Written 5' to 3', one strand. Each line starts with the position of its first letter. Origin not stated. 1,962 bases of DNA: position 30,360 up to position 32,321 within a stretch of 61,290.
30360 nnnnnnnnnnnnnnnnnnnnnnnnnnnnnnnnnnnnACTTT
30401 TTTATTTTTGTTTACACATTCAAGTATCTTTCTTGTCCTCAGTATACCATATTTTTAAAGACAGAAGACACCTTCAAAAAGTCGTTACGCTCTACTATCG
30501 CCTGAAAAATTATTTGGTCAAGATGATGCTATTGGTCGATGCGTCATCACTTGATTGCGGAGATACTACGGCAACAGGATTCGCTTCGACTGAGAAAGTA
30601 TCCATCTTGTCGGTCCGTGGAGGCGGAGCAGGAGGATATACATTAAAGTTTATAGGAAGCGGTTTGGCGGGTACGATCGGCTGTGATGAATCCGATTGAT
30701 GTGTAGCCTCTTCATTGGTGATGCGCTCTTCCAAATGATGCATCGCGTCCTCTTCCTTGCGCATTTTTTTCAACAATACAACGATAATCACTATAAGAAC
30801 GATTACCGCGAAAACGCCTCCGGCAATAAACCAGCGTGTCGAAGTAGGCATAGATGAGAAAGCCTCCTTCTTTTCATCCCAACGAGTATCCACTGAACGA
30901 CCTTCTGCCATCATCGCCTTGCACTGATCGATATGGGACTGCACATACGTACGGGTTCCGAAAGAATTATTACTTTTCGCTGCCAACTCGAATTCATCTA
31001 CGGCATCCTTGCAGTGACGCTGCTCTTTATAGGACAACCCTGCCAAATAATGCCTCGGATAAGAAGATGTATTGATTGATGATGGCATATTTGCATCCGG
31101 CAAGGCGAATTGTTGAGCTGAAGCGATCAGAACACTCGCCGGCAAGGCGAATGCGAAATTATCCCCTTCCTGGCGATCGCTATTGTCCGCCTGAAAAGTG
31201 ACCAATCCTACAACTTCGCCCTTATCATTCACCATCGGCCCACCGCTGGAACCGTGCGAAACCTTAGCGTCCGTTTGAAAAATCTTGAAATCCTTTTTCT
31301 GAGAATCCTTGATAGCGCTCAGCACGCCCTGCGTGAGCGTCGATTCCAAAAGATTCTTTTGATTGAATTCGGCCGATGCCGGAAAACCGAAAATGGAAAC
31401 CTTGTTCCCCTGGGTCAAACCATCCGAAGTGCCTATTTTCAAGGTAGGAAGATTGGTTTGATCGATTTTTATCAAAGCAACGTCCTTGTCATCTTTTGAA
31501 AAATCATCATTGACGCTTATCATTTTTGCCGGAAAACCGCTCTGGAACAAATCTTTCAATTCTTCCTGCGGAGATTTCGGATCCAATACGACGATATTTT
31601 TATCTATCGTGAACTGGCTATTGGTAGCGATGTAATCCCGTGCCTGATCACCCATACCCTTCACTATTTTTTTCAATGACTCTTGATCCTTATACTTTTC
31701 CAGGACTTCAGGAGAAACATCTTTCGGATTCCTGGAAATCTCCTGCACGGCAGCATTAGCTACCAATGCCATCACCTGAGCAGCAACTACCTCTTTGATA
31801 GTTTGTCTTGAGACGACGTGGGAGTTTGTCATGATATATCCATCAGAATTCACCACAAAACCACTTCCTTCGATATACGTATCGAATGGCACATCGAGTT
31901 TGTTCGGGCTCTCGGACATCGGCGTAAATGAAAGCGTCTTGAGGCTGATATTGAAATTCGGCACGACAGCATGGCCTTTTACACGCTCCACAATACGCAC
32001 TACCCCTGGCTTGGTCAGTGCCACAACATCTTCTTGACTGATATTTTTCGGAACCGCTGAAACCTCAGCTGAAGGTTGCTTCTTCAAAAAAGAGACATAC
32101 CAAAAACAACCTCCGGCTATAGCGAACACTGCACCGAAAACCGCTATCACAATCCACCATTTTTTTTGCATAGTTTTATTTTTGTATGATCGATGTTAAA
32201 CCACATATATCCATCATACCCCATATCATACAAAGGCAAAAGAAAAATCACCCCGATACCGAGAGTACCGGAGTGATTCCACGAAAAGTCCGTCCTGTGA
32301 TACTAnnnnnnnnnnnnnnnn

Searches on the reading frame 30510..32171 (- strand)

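Call 96: search_protein_families(library=pfam, max_evalue=0.00001, proteins=[window:30510-32171:-])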
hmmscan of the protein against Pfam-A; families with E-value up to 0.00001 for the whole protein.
window:30510-32171:- (553 aa): 2 families
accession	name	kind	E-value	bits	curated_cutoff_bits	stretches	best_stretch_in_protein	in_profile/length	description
PF13365.12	Trypsin_2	-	2.1e-27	97.1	27.6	1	181-323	12-144/144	Trypsin-like peptidase domain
PF00089.32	Trypsin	-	9.1e-14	52.2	20.6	1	212-334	68-204/220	Trypsin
